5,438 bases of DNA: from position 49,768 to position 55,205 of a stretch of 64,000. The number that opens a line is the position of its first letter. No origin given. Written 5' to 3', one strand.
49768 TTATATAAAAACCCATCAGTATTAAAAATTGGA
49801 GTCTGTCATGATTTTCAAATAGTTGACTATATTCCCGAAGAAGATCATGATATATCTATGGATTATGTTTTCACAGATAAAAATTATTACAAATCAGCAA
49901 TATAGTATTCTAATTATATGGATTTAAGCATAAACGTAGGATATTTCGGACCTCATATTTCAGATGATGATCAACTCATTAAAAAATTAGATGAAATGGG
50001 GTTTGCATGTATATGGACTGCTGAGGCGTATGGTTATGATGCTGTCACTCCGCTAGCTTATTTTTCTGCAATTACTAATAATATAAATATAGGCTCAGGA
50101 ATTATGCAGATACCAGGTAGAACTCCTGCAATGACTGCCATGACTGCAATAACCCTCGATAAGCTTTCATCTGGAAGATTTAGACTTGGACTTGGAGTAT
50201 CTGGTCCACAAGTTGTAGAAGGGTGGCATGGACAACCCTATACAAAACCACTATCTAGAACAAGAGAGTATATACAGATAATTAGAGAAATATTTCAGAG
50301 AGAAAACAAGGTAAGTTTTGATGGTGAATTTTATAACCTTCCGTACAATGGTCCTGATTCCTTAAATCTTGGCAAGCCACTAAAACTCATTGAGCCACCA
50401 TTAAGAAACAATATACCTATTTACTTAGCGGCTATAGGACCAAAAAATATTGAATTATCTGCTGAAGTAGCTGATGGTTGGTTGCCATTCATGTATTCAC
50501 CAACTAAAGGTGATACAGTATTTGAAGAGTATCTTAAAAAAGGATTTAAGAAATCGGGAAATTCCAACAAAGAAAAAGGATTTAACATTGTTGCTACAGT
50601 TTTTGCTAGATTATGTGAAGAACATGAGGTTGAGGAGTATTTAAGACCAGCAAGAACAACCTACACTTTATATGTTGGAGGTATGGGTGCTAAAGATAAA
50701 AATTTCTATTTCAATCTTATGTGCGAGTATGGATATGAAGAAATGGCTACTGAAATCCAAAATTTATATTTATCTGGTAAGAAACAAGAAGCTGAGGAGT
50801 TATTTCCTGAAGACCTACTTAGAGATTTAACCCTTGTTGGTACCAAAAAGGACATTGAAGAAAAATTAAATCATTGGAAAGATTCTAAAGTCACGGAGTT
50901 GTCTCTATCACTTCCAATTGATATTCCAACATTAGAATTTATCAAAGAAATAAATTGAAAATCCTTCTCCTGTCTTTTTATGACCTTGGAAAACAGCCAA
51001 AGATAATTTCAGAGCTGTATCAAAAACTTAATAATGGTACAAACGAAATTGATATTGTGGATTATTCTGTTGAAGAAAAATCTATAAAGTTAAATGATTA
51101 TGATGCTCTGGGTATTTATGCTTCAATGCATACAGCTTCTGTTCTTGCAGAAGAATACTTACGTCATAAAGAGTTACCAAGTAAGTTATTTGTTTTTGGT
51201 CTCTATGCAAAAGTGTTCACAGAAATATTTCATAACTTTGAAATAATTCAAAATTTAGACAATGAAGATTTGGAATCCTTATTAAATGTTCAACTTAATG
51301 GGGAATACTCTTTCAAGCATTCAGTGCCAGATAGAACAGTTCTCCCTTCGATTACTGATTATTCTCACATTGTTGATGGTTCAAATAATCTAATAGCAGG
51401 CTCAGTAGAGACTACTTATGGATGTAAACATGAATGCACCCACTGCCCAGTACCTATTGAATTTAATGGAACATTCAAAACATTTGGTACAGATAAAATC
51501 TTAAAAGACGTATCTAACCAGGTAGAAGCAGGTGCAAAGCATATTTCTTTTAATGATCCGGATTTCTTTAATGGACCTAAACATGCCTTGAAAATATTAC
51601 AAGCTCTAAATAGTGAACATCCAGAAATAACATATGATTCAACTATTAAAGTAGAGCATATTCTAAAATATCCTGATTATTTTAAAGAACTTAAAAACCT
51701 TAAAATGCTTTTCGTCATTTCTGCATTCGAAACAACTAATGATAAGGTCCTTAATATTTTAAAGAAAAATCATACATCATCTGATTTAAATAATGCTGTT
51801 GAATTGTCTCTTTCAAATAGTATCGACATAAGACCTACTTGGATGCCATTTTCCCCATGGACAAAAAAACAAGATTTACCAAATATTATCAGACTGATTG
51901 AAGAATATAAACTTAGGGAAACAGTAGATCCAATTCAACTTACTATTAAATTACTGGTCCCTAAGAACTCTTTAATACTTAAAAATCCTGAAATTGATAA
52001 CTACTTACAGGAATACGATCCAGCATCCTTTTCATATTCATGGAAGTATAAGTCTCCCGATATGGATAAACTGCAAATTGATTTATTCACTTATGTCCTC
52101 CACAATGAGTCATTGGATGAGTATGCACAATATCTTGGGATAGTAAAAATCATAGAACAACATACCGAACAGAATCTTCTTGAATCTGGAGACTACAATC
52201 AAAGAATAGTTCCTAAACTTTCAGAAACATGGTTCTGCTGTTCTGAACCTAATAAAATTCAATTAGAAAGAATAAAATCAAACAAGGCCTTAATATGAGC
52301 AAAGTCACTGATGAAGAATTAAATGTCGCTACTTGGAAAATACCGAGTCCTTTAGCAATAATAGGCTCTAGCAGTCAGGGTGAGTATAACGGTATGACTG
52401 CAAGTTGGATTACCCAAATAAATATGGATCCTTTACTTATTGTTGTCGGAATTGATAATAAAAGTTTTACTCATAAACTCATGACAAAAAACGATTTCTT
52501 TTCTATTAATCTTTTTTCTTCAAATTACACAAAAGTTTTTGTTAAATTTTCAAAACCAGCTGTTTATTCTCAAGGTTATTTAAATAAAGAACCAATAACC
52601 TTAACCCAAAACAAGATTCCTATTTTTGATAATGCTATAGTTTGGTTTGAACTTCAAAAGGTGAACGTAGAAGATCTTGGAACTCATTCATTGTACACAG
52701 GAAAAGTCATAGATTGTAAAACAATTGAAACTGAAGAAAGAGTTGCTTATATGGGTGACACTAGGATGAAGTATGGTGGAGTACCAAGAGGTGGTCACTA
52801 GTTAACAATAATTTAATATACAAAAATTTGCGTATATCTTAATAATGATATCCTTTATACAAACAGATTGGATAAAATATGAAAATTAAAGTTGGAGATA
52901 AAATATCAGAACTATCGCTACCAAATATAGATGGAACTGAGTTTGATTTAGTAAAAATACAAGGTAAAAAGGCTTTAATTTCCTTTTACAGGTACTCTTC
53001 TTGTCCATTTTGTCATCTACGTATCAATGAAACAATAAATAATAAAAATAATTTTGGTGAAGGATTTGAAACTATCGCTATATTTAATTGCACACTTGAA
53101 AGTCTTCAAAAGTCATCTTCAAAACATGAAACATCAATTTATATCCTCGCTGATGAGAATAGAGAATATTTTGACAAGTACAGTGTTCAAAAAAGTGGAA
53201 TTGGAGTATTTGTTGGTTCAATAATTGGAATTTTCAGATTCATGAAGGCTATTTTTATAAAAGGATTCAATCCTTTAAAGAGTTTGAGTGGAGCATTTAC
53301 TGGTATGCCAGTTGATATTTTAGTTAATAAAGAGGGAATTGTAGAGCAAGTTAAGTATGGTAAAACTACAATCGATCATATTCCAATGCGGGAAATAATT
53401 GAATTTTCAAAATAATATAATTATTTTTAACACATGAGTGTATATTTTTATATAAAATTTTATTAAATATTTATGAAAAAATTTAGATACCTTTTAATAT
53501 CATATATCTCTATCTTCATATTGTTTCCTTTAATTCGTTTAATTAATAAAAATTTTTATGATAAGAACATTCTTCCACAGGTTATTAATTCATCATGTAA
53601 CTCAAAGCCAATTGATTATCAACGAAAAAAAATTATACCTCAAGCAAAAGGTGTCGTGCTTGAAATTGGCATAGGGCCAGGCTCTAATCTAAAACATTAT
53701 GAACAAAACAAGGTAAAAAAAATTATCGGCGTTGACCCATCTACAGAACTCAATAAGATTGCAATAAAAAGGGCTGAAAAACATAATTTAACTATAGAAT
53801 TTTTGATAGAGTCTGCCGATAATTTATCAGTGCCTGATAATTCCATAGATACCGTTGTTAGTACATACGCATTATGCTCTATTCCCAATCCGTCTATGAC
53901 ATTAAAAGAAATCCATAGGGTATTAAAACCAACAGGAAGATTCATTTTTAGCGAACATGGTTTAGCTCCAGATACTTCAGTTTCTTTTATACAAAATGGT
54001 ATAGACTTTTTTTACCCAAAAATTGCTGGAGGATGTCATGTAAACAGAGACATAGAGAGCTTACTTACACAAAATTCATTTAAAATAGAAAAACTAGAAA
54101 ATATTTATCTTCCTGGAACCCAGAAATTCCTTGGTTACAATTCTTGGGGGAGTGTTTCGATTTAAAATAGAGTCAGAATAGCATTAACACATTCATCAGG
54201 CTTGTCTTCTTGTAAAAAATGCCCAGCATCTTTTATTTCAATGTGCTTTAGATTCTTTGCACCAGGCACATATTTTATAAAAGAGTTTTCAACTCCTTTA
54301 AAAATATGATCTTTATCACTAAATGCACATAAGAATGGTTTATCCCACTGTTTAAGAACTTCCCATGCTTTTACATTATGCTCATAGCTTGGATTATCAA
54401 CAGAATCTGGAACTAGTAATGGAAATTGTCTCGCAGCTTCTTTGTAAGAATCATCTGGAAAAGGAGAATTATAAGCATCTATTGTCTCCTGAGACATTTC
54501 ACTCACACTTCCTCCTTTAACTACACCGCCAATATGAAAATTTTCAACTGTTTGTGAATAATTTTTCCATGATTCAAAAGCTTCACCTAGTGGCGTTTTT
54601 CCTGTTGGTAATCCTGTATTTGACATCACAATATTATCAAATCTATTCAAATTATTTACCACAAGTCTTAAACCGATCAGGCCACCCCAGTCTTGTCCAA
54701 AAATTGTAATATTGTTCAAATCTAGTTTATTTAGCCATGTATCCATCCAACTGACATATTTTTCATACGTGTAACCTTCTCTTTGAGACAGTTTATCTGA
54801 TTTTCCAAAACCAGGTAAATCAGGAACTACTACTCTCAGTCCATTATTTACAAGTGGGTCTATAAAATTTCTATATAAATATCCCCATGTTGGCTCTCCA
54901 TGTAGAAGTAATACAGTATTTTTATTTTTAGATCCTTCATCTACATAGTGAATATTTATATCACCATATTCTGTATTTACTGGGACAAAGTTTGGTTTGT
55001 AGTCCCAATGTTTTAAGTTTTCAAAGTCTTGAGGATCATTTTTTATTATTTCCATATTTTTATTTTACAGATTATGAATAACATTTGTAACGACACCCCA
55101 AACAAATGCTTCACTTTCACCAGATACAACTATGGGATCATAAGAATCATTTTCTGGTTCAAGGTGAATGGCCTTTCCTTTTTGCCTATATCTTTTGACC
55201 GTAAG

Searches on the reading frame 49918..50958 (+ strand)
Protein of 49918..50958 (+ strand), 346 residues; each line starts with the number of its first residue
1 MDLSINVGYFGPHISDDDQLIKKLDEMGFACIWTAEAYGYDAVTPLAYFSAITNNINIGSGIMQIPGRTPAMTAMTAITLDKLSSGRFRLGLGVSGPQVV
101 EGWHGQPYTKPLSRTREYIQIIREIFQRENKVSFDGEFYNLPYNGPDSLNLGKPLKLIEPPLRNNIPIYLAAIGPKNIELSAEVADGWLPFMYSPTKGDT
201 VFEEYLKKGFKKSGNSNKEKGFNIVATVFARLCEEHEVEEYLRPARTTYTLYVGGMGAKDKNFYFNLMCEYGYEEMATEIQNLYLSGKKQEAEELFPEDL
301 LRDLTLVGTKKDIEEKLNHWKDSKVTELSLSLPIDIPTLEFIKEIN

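Call 15: search_protein_families(library=ncbifam, proteins=[window:49918-50958:+], max_evalue=0.00001)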
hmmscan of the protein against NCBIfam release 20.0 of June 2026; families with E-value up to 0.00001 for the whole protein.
window:49918-50958:+ (346 aa): 22 families
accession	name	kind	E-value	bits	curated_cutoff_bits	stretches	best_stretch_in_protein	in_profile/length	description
TIGR03559.1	F420_Rv3520c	subfamily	4.7e-124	413.7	335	1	3-330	2-324/325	LLM class F420-dependent oxidoreductase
TIGR04024.1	F420_NP1902A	hypoth_equivalog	9.7e-60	202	345.4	1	22-322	22-301/330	TIGR04024 family LLM class F420-dependent oxidoreductase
TIGR03617.1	F420_MSMEG_2256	subfamily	1.2e-33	116.5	278.15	1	22-342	2-309/318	TIGR03617 family F420-dependent LLM class oxidoreductase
TIGR03564.1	F420_MSMEG_4879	subfamily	2.2e-33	116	234.25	1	21-196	5-168/265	TIGR03564 family F420-dependent LLM class oxidoreductase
TIGR03841.1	F420_Rv3093c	subfamily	1e-32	113.7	213.65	1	17-329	12-293/298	LLM class F420-dependent oxidoreductase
TIGR03555.1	F420_mer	equivalog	1.9e-27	96.5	348.7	1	19-334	16-308/325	5,10-methylenetetrahydromethanopterin reductase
NF002619.0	PRK02271.1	equivalog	2.4e-25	89.5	276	1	19-336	18-311/329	5,10-methylenetetrahydromethanopterin reductase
TIGR03619.1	F420_Rv2161c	subfamily_domain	1.1e-22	80.8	166.9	1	40-214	44-206/247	TIGR03619 family F420-dependent LLM class oxidoreductase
TIGR03620.1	F420_MSMEG_4141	subfamily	1.4e-19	70.6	219.8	1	18-123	21-120/280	TIGR03620 family F420-dependent LLM class oxidoreductase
TIGR03560.1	F420_Rv1855c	subfamily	3e-15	56.7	231.4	1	40-196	50-199/227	TIGR03560 family F420-dependent LLM class oxidoreductase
TIGR03571.1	lucif_BA3436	subfamily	1.7e-14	53.8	303.9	1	14-208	30-224/304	TIGR03571 family LLM class oxidoreductase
TIGR03857.1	F420_MSMEG_2249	hypoth_equivalog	2.6e-14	53.2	218.4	1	23-197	22-185/329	TIGR03857 family LLM class F420-dependent oxidoreductase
TIGR03621.1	F420_MSMEG_2516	subfamily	5.6e-10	38.8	213.15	1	20-186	19-171/295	TIGR03621 family F420-dependent LLM class oxidoreductase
TIGR03557.1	F420_G6P_family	subfamily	3.8e-09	36.1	210.4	1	69-192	77-189/316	TIGR03557 family F420-dependent LLM class oxidoreductase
TIGR03854.1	F420_MSMEG_3544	hypoth_equivalog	2.2e-08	33.8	295.6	1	19-204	17-193/290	TIGR03854 family LLM class F420-dependent oxidoreductase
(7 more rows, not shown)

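Call 61: search_protein_families(library=pfam, proteins=[window:49918-50958:+], max_evalue=0.01)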
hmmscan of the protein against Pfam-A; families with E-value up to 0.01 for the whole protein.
window:49918-50958:+ (346 aa): 1 family
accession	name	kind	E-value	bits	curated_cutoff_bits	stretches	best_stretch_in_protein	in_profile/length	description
PF00296.26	Bac_luciferase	-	2e-65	221.6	27.9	1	18-326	26-313/314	Luciferase-like monooxygenase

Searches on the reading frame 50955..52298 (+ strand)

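Call 15: search_protein_families(library=ncbifam, proteins=[window:50955-52298:+], max_evalue=0.00001)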
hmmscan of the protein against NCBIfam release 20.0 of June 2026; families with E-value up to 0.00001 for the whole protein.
window:50955-52298:+ (447 aa): 7 families
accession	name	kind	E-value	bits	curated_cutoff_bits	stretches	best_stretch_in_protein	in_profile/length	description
NF040546.1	rSAM_CUAEP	equivalog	3.8e-113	378.7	500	2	121-437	144-466/468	CUAEP/CCAEP-tail radical SAM (seleno)protein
NF040542.1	rSAM_RCCLKC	equivalog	9e-63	212.9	450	1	122-377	151-407/423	arsinothricin biosynthesis radical SAM protein ArsL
TIGR04479.1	bcpD_PhpK_rSAM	subfamily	1.9e-08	33.1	600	1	105-286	196-377/504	PhpK family radical SAM P-methyltransferase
TIGR04072.2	rSAM_ladder_B12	equivalog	2e-07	30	360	1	150-334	182-363/443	lipid biosynthesis B12-binding/radical SAM protein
TIGR04014.1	B12_SAM_MJ_0865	equivalog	5e-06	25.6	360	0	151-321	163-339/434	methyl-coenzyme M reductase glutamine C-methyltransferase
TIGR04013.1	B12_SAM_MJ_1487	hypoth_equivalog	5.8e-06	25.4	251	0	145-205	148-208/382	TIGR04013 family B12-binding domain/radical SAM domain-containing protein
TIGR03471.1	HpnJ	equivalog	8.3e-06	24.9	577.6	0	150-275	199-322/472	hopanoid biosynthesis associated radical SAM protein HpnJ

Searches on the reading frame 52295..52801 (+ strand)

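Call 15: search_protein_families(library=ncbifam, proteins=[window:52295-52801:+], max_evalue=0.00001)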
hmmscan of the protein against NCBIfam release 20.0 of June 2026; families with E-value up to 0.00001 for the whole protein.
window:52295-52801:+ (168 aa): 6 families
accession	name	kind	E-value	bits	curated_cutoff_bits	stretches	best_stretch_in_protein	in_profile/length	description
NF045733.1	StyMonoxStyB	equivalog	1.2e-11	44.7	200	1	20-147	15-137/150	styrene monooxygenase NADH-dependent flavin reductase subunit StyB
NF045919.1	HphnlacHdxRed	equivalog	2e-11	43.6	340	1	23-141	24-140/309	p-hydroxyphenylacetate 3-hydroxylase reductase component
NF042921.1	HpaC_Thermus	equivalog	2.6e-11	43.7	200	1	7-153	3-142/150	4-hydroxyphenylacetate 3-monooxygenase reductase subunit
NF052639.1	FlvnRedFerAPor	equivalog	8e-09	35.4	260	1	21-144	19-138/158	flavin reductase FerA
TIGR03615.1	RutF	equivalog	1e-07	32.1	254.75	1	16-154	13-150/156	NADH-dependent FMN reductase RutF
TIGR02296.1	HpaC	equivalog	3.2e-06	27.3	205.95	1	20-152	12-145/154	4-hydroxyphenylacetate 3-monooxygenase, reductase component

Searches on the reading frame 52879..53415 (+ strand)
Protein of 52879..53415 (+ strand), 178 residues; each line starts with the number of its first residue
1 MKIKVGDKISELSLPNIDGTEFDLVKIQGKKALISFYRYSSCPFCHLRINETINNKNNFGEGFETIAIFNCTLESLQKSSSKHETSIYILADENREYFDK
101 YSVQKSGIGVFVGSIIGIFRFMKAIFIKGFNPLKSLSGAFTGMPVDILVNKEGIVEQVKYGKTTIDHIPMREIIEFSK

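Call 15: search_protein_families(library=ncbifam, proteins=[window:52879-53415:+], max_evalue=0.00001)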
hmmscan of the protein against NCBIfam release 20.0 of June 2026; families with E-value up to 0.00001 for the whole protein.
window:52879-53415:+ (178 aa): 3 families
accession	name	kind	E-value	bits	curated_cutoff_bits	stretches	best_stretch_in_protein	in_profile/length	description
NF040769.1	SelL_rel_redox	subfamily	7.7e-11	41.9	120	1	9-174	3-170/173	SelL-related redox protein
NF006960.0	PRK09437.1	equivalog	1.8e-09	37.7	140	1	2-120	3-121/156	thioredoxin-dependent thiol peroxidase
NF002854.0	PRK03147.1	subfamily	6.5e-07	29.4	170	0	2-105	35-139/176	thiol-disulfide oxidoreductase ResA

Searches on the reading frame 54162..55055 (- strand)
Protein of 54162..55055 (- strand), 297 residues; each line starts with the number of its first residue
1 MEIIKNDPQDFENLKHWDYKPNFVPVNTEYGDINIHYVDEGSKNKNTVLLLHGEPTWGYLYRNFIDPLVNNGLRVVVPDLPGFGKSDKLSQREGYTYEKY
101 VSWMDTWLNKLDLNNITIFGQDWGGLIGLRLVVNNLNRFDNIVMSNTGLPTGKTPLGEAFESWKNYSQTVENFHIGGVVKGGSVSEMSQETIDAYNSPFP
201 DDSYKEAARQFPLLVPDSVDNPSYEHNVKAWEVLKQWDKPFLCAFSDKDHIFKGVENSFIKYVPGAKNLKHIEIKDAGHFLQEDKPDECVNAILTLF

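Call 15: search_protein_families(library=ncbifam, proteins=[window:54162-55055:-], max_evalue=0.00001)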
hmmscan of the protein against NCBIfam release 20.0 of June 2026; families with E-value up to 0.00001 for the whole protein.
window:54162-55055:- (297 aa): 17 families
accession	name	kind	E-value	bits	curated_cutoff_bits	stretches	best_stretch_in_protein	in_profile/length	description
NF002043.0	PRK00870.1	subfamily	1.9e-114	382.2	265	1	1-295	1-296/302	haloalkane dehalogenase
NF002938.0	PRK03592.1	equivalog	7e-38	130.6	241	1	31-293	18-285/298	haloalkane dehalogenase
NF002873.0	PRK03204.1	equivalog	2.2e-28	99.4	466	1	34-296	25-284/286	haloalkane dehalogenase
TIGR03695.1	menH_SHCHC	equivalog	7.5e-13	48.5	208.55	1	45-147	2-104/252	2-succinyl-6-hydroxy-2,4-cyclohexadiene-1-carboxylate synthase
NF045632.1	hydroxlase_HsaD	equivalog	2.1e-12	46.6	400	1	30-148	19-139/290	4,5:9,10-diseco-3-hydroxy-5,9,17-trioxoandrosta-1(10),2-diene-4-oate hydrolase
NF050089.1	i_nPHAscl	equivalog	3.5e-11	42.7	300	1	35-147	9-117/288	intracellular short-chain-length polyhydroxyalkanoate depolymerase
TIGR03343.1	biphenyl_bphD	equivalog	3.9e-11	42.7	462.15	1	23-149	9-137/282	2-hydroxy-6-oxo-6-phenylhexa-2,4-dienoate hydrolase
NF045945.1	ProImpepLactob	equivalog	4.1e-11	42.9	400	1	38-135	20-118/293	proline iminopeptidase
TIGR02427.1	protocat_pcaD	equivalog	7.8e-11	41.8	255.85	1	35-152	2-117/251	3-oxoadipate enol-lactonase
TIGR01250.1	pro_imino_pep_2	subfamily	8.6e-11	41.9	167.65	1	41-147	21-129/288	proline iminopeptidase-family hydrolase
TIGR03056.1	bchO_mg_che_rel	equivalog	3.8e-10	39.2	172.55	1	30-146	13-127/278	alpha/beta fold hydrolase BchO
NF051488.1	bifunc_PcaDC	exception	2.5e-09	36.8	390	1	36-174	3-132/375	bifunctional 3-oxoadipate enol-lactonase/4-carboxymuconolactone decarboxylase PcaDC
NF011457.0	PRK14875.1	equivalog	3.1e-09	36.3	307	1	31-138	118-222/372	acetoin dehydrogenase dihydrolipoyllysine-residue acetyltransferase subunit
NF045948.1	ProImpepThrmp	equivalog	1.2e-08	34.7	500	1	33-146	12-127/291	proline iminopeptidase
NF004514.1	PRK05855.1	equivalog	7.3e-08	31.4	455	1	29-134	6-111/578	SDR family oxidoreductase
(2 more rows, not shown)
